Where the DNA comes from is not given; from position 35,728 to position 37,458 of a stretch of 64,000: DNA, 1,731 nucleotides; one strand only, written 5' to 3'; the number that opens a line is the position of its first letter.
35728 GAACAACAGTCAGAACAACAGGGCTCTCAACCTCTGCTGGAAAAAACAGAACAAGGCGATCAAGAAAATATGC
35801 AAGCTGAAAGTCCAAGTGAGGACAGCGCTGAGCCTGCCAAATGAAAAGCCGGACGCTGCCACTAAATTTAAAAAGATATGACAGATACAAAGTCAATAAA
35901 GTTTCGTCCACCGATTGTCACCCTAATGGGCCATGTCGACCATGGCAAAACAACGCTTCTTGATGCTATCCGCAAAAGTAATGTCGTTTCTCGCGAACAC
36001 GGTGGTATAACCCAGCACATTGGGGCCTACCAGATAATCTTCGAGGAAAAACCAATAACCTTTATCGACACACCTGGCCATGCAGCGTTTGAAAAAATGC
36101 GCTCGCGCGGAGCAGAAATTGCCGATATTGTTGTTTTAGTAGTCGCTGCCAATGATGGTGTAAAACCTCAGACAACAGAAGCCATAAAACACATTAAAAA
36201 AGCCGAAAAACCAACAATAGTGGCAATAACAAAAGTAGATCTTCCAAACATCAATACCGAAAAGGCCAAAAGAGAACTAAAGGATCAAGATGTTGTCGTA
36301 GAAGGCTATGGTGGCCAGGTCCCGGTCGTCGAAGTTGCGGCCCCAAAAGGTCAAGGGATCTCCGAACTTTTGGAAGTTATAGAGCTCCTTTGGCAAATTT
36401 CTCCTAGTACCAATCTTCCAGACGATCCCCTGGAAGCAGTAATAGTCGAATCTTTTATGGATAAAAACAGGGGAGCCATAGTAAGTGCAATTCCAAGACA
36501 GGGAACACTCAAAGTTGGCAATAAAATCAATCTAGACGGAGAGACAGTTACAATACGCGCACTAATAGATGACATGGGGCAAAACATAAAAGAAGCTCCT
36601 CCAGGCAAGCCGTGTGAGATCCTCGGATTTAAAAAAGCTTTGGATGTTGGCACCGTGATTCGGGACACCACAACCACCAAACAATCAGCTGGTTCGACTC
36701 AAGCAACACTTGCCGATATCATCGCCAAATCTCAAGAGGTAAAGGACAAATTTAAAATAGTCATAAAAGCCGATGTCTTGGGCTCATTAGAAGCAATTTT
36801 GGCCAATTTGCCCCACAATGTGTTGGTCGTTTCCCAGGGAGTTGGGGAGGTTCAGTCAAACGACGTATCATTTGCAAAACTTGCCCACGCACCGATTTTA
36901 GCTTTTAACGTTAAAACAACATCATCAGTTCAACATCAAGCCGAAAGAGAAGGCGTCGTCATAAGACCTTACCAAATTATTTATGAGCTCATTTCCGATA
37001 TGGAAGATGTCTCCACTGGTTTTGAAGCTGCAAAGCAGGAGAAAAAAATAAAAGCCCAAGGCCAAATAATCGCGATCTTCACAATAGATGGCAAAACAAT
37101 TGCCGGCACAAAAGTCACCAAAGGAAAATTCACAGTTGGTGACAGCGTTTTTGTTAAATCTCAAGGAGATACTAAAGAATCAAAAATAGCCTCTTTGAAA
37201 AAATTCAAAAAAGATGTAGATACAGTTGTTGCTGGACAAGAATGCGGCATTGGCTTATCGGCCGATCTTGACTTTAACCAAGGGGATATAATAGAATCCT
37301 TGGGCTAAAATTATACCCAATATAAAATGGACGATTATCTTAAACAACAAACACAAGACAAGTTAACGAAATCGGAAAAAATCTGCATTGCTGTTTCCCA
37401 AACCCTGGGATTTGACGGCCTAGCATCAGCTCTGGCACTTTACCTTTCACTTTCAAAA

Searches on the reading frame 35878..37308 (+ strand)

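Call 59: search_protein_families(library=ncbifam, proteins=[window:35878-37308:+])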
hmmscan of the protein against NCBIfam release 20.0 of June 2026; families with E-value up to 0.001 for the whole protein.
window:35878-37308:+ (476 aa): 46 families (the best 25 are shown)
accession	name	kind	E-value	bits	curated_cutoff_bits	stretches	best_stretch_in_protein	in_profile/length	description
TIGR00487.1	IF-2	equivalog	5.8e-128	428.2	424.4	1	5-474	81-576/587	translation initiation factor IF-2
NF003078.0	PRK04004.1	equivalog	1.7e-62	211.9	468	2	4-122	4-140/598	translation initiation factor IF-2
TIGR00491.2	aIF-2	equivalog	1e-52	179.4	554.75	2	9-122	2-133/591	translation initiation factor IF-2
NF011418.0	PRK14845.1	equivalog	1.8e-40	138.6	756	2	25-122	475-590/1049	translation initiation factor IF-2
TIGR00475.1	selB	equivalog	1.1e-35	123.4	242.25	2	13-242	2-235/581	selenocysteine-specific translation elongation factor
TIGR00231.1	small_GTP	domain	6.2e-27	94.4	42.5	1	14-169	6-163/164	GTP-binding protein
NF009373.0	PRK12736.1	subfamily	4.5e-22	78.3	452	2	15-231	16-257/394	elongation factor Tu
TIGR01393.1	lepA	equivalog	6e-22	77.7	533.9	1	16-220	8-225/595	translation elongation factor 4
NF000766.0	PRK00049.1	subfamily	3.9e-19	68.7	449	2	43-227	60-255/396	elongation factor Tu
NF009372.0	PRK12735.1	subfamily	8.3e-19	67.7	479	2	14-230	15-258/396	elongation factor Tu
TIGR00485.1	EF-Tu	equivalog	4.3e-18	65.2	522.4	2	15-230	16-256/394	elongation factor Tu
TIGR01394.1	TypA_BipA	equivalog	2.5e-16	59.1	757.3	1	14-263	4-286/594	translational GTPase TypA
NF012153.1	tet_protect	equivalog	9.4e-16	57.2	775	1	5-137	18-144/614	tetracycline resistance ribosomal protection protein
NF009381.0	PRK12740.1-5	subfamily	2.6e-15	55.9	583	1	51-137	67-153/692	elongation factor G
TIGR03680.1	eif2g_arch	equivalog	1.5e-14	54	514.5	1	58-219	81-249/407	translation initiation factor IF-2 subunit gamma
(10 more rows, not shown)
